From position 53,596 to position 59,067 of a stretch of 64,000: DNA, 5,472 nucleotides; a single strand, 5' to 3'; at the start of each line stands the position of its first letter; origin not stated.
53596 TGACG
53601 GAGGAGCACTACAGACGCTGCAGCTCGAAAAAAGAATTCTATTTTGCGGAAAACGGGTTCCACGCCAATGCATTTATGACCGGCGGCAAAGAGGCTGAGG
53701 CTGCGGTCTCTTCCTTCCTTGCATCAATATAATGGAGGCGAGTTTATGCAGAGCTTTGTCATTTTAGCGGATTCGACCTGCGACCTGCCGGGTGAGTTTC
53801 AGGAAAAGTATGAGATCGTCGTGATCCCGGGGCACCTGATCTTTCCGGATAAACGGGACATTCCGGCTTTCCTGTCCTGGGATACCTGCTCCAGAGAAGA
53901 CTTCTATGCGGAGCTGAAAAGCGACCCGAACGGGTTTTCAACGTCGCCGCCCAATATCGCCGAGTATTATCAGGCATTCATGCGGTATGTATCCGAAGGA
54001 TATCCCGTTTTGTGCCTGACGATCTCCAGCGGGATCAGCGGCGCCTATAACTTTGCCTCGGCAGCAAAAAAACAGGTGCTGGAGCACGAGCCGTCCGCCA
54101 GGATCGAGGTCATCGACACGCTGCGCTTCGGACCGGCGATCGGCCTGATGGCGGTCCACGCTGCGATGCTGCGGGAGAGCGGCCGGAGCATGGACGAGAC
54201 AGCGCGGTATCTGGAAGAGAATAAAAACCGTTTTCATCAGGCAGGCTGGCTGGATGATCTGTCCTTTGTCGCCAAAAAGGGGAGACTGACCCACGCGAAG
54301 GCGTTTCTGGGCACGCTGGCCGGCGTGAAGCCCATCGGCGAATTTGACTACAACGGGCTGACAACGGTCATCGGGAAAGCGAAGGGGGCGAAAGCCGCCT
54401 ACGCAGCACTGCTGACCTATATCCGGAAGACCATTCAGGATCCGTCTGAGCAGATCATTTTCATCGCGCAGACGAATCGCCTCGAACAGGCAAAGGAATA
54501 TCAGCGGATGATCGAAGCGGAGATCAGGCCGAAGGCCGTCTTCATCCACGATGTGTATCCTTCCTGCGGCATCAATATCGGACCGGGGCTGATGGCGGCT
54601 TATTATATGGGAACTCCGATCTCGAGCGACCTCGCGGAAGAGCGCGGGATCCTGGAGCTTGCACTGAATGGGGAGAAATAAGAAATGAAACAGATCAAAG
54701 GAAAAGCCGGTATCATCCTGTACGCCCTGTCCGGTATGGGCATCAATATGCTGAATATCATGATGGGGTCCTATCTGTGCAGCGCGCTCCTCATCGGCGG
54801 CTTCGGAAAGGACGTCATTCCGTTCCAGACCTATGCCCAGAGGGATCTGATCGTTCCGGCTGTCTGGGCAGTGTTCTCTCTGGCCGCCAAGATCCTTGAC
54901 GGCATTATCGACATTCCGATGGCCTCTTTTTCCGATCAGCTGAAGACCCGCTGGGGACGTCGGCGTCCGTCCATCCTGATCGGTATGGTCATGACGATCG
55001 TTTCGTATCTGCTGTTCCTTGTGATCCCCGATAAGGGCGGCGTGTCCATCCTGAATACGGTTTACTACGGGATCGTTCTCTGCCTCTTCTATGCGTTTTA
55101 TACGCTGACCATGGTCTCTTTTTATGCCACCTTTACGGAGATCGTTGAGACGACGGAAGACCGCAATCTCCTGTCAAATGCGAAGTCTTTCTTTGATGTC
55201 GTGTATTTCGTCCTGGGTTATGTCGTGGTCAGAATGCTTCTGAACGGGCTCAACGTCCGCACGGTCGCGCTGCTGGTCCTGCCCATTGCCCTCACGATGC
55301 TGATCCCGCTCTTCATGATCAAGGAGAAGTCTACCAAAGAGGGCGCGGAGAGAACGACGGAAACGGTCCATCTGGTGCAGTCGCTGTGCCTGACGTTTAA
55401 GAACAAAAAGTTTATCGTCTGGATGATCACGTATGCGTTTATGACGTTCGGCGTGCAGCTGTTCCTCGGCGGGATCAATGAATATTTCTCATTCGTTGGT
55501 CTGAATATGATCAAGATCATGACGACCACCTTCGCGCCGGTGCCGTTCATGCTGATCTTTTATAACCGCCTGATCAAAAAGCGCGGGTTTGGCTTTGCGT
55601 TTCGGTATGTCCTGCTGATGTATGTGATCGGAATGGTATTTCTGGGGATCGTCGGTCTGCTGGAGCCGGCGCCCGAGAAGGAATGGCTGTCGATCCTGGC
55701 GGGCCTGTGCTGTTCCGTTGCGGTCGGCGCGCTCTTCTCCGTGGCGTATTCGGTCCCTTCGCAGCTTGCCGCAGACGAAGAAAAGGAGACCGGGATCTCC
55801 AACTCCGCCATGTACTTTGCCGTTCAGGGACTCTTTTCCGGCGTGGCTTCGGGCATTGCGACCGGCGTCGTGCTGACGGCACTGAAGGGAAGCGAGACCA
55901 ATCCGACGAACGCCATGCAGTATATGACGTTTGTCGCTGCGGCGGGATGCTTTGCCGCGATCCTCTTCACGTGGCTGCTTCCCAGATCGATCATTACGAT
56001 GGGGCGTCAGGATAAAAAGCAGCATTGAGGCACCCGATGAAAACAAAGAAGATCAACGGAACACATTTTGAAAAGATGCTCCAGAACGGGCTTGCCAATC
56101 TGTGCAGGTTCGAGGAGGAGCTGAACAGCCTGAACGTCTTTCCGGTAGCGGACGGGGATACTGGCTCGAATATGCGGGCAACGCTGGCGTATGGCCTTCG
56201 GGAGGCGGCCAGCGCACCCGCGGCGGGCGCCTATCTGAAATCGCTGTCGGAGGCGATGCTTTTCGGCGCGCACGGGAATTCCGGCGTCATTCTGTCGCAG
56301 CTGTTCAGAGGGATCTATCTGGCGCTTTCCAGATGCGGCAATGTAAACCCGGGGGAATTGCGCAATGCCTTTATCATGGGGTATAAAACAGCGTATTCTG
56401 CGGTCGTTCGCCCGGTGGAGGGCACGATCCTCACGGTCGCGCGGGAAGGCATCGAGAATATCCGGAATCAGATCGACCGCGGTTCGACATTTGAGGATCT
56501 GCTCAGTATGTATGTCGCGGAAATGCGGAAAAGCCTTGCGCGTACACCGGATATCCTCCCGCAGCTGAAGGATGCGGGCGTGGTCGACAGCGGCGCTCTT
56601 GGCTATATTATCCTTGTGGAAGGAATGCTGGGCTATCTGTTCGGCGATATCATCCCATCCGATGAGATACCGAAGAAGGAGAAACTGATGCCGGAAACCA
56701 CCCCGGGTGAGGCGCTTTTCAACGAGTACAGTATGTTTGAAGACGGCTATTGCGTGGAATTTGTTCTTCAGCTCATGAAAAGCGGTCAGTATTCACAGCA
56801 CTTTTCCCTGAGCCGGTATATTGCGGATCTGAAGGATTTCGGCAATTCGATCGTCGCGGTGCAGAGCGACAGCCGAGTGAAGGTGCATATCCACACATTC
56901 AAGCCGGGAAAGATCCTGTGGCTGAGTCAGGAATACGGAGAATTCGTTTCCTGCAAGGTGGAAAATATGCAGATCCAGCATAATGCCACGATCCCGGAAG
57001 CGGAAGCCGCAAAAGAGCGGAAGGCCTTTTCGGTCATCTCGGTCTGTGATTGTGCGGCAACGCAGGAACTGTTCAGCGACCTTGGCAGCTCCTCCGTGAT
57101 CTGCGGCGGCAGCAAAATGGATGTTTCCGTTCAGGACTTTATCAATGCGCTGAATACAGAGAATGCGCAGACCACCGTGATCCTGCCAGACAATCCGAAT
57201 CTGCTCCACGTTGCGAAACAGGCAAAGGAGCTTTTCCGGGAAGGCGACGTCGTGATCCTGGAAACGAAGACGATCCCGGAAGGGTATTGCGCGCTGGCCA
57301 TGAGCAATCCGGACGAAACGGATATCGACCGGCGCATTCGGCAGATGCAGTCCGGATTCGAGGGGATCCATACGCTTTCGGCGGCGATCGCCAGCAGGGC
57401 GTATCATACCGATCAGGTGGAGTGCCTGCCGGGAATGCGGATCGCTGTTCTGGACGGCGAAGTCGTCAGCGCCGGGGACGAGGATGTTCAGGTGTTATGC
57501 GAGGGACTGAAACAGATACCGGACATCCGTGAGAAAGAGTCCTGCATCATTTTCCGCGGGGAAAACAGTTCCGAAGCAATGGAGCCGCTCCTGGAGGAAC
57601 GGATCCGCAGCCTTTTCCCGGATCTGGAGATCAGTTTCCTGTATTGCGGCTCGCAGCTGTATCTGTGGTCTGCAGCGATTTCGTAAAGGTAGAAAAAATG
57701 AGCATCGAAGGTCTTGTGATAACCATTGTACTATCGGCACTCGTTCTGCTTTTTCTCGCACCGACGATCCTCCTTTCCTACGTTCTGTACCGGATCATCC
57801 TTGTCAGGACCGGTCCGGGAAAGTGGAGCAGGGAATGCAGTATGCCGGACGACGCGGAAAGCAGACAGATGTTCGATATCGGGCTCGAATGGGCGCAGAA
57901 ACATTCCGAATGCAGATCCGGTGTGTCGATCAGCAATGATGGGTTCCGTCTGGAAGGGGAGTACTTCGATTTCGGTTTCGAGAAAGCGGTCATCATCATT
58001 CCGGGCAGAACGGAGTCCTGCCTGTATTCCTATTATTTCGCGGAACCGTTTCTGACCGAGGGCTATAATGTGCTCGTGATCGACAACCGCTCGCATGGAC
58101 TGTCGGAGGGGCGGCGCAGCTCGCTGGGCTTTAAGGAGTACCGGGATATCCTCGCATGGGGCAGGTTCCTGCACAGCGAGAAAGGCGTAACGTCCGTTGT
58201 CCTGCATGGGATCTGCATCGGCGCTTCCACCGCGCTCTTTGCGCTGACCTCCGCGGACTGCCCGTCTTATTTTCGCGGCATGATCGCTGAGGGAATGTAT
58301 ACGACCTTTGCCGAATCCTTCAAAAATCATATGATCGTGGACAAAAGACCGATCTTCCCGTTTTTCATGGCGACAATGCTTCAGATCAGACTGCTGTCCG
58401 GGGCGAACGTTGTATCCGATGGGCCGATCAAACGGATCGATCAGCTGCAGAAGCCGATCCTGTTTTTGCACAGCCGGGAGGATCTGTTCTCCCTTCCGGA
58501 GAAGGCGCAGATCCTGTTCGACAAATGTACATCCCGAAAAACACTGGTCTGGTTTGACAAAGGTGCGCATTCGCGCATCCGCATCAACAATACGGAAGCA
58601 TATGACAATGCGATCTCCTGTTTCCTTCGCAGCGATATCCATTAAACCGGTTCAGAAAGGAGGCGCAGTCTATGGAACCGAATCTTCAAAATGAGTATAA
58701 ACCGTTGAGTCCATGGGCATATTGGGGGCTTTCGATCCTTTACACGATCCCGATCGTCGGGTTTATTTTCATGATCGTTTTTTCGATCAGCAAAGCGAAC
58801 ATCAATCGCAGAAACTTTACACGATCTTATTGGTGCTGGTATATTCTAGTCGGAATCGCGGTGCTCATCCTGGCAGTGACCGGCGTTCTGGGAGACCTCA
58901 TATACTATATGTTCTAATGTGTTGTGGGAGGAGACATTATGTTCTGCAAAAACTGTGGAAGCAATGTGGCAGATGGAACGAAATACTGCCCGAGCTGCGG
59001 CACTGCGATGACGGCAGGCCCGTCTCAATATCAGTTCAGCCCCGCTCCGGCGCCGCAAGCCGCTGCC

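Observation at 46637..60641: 14-gene, single-strand, translationally coupled acyl-activation / carrier / acyl-transfer cluster: candidate undescribed lipid scavenging, remodelling or specialised-lipid system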

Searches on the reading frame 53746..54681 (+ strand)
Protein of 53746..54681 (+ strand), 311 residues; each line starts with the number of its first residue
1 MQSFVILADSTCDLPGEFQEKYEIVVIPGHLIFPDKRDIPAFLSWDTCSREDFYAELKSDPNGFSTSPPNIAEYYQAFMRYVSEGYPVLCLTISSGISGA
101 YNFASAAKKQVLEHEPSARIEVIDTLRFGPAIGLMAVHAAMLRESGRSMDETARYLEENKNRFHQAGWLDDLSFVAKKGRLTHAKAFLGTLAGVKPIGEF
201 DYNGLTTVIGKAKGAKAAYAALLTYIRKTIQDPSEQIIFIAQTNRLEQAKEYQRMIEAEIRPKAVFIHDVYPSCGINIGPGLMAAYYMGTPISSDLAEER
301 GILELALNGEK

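Call 4: search_protein_families(library=pfam, proteins=[window:53746-54681:+], max_evalue=0.01)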
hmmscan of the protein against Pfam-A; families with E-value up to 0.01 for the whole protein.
window:53746-54681:+ (311 aa): 1 family
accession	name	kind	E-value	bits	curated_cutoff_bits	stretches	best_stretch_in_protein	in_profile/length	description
PF02645.21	DegV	-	4.4e-58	197.3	27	1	4-287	2-277/280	Uncharacterised protein, DegV family COG1307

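Call 20: search_protein_families(library=ncbifam, proteins=[window:53746-54681:+], max_evalue=0.001)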
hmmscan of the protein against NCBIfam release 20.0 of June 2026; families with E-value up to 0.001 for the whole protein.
window:53746-54681:+ (311 aa): 2 families
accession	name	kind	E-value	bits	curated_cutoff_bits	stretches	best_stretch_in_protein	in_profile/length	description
TIGR00762.1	DegV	domain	1.5e-60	204.8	99.7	1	5-287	2-275/276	DegV family EDD domain-containing protein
NF038249.1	fatty_FakB1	equivalog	1.3e-32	113.1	350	1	5-292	4-284/286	fatty acid kinase binding subunit FakB1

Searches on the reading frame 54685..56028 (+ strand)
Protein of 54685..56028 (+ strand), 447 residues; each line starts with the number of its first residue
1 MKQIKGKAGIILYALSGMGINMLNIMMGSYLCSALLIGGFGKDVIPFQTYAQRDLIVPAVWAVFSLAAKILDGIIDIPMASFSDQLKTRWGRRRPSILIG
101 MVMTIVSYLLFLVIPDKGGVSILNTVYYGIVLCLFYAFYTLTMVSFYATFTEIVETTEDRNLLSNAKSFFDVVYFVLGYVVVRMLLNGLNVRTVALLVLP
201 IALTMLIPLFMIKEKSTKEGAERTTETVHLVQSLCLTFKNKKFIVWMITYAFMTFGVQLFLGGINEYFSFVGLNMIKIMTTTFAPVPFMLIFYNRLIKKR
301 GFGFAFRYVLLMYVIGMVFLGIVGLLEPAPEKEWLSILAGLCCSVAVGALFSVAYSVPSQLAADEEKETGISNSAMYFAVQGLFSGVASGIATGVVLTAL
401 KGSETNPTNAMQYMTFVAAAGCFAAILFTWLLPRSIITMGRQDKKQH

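Call 4: search_protein_families(library=pfam, proteins=[window:54685-56028:+], max_evalue=0.01)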
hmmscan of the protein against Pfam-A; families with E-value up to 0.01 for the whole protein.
window:54685-56028:+ (447 aa): 2 families
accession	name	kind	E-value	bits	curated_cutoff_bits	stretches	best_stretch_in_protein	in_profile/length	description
PF13347.12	MFS_2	-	1.9e-29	102.9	27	1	13-405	2-386/427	MFS/sugar transport protein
PF07690.21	MFS_1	-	1.1e-11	44.7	33.4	1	11-378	3-337/347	Major Facilitator Superfamily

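Call 20: search_protein_families(library=ncbifam, proteins=[window:54685-56028:+], max_evalue=0.001)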
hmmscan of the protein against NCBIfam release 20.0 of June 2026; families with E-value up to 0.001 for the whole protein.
window:54685-56028:+ (447 aa): 3 families
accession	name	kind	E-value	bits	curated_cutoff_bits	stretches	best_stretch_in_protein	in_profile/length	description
TIGR00792.1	gph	subfamily_domain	5.1e-16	58.4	231.35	1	63-412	39-390/437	glycoside-pentoside-hexuronide (GPH):cation symporter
NF007749.0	PRK10429.1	equivalog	7.6e-14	51.4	456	1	57-401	40-392/473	melibiose:sodium transporter MelB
NF007237.0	PRK09669.1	subfamily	0.00017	20.3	610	1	58-417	44-403/461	putative symporter YagG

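Call 28: search_solved_structures(query=window:54685-56028:+, max_evalue=0.01)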
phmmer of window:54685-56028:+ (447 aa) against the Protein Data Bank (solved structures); distinct sequences matched with E-value up to 0.01: 0.

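Call 40: search_solved_structures(query=A2, max_evalue=0.01)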
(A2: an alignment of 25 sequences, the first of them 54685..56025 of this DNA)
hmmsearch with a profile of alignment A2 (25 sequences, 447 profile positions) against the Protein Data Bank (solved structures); distinct sequences matched with E-value up to 0.01: 0.

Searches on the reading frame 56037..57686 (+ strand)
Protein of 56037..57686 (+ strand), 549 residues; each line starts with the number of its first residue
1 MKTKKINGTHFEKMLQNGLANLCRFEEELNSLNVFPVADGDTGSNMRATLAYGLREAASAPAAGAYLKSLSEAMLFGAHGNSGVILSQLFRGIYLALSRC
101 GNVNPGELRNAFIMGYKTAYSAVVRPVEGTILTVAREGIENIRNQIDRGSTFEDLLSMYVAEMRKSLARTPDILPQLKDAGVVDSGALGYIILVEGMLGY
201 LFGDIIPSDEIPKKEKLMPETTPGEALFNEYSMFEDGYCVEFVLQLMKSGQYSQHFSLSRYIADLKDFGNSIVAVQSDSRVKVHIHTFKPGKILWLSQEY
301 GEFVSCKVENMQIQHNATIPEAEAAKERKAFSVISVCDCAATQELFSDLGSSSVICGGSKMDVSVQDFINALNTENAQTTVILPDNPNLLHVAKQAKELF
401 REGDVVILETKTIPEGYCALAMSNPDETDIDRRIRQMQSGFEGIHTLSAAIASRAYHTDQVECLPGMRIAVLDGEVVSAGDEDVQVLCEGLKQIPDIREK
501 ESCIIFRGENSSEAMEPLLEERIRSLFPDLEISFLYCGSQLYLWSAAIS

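Call 4: search_protein_families(library=pfam, proteins=[window:56037-57686:+], max_evalue=0.01)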
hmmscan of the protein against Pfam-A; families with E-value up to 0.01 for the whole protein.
window:56037-57686:+ (549 aa): 3 families
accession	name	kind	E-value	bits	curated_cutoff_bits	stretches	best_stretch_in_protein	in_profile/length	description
PF13684.11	FakA-like_C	-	1.1e-37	129.9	23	1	333-543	2-210/216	Fatty acid kinase subunit A-like, C-terminal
PF02734.22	Dak2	-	8.9e-33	114.1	27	1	36-198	1-173/174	DAK2 domain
PF21645.3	FakA-like_M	-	4.8e-21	74.8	24.9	1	237-317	3-79/80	Fatty acid kinase subunit A-like, middle domain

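Call 20: search_protein_families(library=ncbifam, proteins=[window:56037-57686:+], max_evalue=0.001)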
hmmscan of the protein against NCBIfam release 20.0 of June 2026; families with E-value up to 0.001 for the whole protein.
window:56037-57686:+ (549 aa): 4 families
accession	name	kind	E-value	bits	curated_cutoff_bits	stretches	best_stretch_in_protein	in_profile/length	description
TIGR03599.1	YloV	subfamily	1.9e-134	449.2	396.1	1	11-545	1-526/530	DAK2 domain fusion protein YloV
NF038248.1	FakA_VfrB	equivalog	3.9e-99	332.6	975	1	4-536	1-536/549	fatty acid kinase catalytic subunit FakA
NF011049.0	PRK14479.1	subfamily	1.3e-06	27.3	492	1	4-190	357-547/568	dihydroxyacetone kinase family protein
TIGR02361.1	dak_ATP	equivalog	0.00058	18.6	574.95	1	5-117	379-494/583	glycerone kinase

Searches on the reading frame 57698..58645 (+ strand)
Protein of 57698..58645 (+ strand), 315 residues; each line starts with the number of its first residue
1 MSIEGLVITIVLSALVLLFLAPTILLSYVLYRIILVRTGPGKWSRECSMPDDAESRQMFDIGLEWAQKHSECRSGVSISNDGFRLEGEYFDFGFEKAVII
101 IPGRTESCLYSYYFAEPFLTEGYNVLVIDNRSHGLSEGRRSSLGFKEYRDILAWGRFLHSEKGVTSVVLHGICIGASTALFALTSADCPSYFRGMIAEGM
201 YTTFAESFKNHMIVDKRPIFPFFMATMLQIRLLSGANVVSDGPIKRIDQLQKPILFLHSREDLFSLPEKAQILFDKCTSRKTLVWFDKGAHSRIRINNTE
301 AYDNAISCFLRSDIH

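Call 5: search_protein_families(library=pfam, proteins=[window:57698-58645:+], max_evalue=0.01)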
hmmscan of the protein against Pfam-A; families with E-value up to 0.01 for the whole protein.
window:57698-58645:+ (315 aa): 5 families
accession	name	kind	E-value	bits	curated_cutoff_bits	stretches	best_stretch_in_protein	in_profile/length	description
PF12146.15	Hydrolase_4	-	1.7e-14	54.1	27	2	96-198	5-107/239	Serine aminopeptidase, S33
PF00561.26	Abhydrolase_1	-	7.8e-11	42.5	25.8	1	97-199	2-101/245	alpha/beta hydrolase fold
PF12697.13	Abhydrolase_6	-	0.00012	23.3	26.3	1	98-199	1-93/217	Alpha/beta hydrolase family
PF00326.27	Peptidase_S9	-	0.0061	16.5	22.6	0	120-281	12-174/213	Prolyl oligopeptidase family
PF02129.25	Peptidase_S15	-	0.0066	16.6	23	0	112-152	46-81/262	X-Pro dipeptidyl-peptidase (S15 family)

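Call 29: search_solved_structures(query=window:57698-58645:+, max_evalue=0.01)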
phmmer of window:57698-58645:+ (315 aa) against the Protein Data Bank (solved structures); distinct sequences matched with E-value up to 0.01: 5.
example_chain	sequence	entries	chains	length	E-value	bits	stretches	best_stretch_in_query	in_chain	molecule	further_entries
5g59_A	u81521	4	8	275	1.4e-10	44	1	78-275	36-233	ESTERASE | Uncharacterized protein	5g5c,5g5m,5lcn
4i3f_A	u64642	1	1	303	0.00097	21.6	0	105-184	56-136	serine hydrolase CCSP0084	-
4fbl_A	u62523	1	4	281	0.0029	20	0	248-302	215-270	LipS lipolytic enzyme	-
4fbm_A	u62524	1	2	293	0.003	20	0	248-303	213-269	LipS lipolytic enzyme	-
8ftp_A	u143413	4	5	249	0.0099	18.3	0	96-292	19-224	Alpha/beta fold hydrolase | Fluorophosphonate-binding serine hydrolase H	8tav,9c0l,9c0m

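Call 41: search_solved_structures(query=A3, max_evalue=0.001, show_alignments=2)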
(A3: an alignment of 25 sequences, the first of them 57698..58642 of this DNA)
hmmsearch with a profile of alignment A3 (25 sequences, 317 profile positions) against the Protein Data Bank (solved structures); distinct sequences matched with E-value up to 0.001: 17.
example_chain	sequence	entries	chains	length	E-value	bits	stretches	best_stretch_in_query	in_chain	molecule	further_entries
5g59_A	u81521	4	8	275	4e-18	68.9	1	72-312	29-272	ESTERASE | Uncharacterized protein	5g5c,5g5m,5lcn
4fbm_A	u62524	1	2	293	4e-07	32.7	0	247-311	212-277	LipS lipolytic enzyme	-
4fbl_A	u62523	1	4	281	5.8e-07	32.2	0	247-300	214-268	LipS lipolytic enzyme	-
8hea_A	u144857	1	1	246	3.4e-06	29.7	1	89-312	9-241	Thermostable carboxylesterase Est30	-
8ftp_A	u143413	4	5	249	6.1e-06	28.8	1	148-313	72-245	Alpha/beta fold hydrolase | Fluorophosphonate-binding serine hydrolase H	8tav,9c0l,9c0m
6nkg_A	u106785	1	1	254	1.1e-05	28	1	93-313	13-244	Lip_vut5, C4L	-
1r1d_A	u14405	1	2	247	5e-05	25.8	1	95-312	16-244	Carboxylesterase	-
1tqh_A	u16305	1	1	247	5e-05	25.8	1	95-312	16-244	Carboxylesterase precursor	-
11ts_A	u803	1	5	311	7.8e-05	25.2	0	70-137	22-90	alpha/beta-hydrolase macrolide esterase EstT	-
4diu_A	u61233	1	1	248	7.9e-05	25.2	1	97-312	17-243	Engineered Protein PF00326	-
8ilt_A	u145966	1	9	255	0.00014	24.4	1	95-313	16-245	Carboxylesterase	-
9wo1_A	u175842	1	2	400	0.00016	24.2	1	121-309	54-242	Osmotically inducible protein C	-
7e04_A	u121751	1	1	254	0.0002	23.9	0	93-311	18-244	Lipase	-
7d78_D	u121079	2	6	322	0.00032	23.2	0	81-186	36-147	DltD domain-containing protein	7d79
9pjb_A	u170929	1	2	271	0.00042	22.8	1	105-301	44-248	MHETase MHT043-5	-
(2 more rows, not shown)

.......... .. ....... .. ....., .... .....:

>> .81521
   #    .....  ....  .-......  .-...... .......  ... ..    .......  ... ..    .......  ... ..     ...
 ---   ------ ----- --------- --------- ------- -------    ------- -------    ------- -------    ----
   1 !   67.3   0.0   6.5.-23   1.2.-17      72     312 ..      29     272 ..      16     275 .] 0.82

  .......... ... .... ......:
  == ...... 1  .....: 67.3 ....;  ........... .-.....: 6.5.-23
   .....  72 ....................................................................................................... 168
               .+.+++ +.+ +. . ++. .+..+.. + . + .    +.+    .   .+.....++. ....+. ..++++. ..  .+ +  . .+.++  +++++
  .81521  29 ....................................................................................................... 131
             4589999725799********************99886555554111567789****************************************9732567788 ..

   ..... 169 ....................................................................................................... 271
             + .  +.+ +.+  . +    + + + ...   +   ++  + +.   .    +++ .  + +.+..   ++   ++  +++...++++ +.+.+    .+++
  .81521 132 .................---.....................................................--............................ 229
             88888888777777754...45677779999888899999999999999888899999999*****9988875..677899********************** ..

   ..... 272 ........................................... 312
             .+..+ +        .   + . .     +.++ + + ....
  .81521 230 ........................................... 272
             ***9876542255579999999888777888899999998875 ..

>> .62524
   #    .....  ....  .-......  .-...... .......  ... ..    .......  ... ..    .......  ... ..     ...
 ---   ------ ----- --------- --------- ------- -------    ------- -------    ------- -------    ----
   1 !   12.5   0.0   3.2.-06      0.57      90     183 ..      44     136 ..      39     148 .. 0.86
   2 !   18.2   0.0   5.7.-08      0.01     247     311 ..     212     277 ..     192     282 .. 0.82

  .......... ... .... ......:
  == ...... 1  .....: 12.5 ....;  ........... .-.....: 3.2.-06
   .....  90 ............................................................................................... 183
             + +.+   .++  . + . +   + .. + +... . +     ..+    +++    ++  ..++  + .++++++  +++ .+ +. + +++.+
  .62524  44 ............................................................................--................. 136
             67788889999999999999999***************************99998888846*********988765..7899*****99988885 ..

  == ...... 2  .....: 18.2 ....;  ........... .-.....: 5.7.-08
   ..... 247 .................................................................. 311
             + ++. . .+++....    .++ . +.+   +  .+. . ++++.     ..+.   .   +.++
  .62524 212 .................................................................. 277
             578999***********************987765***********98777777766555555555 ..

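Call 62: search_protein_families(library=ncbifam, proteins=[window:57698-58645:+], max_evalue=0.001)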
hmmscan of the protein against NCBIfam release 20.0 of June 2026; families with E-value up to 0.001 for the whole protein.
window:57698-58645:+ (315 aa): 3 families
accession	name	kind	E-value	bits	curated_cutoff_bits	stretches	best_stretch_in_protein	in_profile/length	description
NF047920.1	lactonase_UilS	equivalog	1.5e-06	28.1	400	0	227-291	196-260/285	UilS family quorum-quenching N-acyl-homoserine lactonase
TIGR01607.1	PST-A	paralog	0.00012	21.3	218.25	0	251-285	270-305/332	Plasmodium subtelomeric family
NF008019.0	PRK10749.1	equivalog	0.00014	21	362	1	95-137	54-96/335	lysophospholipase L2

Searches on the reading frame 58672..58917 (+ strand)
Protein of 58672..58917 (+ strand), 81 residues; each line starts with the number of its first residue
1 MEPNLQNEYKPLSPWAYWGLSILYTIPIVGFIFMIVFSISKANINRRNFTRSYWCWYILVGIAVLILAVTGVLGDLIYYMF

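Call 5: search_protein_families(library=pfam, proteins=[window:58672-58917:+], max_evalue=0.01)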
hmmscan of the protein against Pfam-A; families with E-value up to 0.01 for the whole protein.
window:58672-58917:+ (81 aa): 2 families
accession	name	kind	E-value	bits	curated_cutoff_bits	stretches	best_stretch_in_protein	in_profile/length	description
PF11174.13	DUF2970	-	0.0053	17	27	0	46-73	22-49/56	Protein of unknown function (DUF2970)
PF22954.2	DUF7027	-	0.0075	16.6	27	1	19-72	2-56/100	Domain of unknown function (DUF7027)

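Call 62: search_protein_families(library=ncbifam, proteins=[window:58672-58917:+], max_evalue=0.001)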
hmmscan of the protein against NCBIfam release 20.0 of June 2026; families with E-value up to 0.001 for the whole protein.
window:58672-58917:+ (81 aa): 0 families
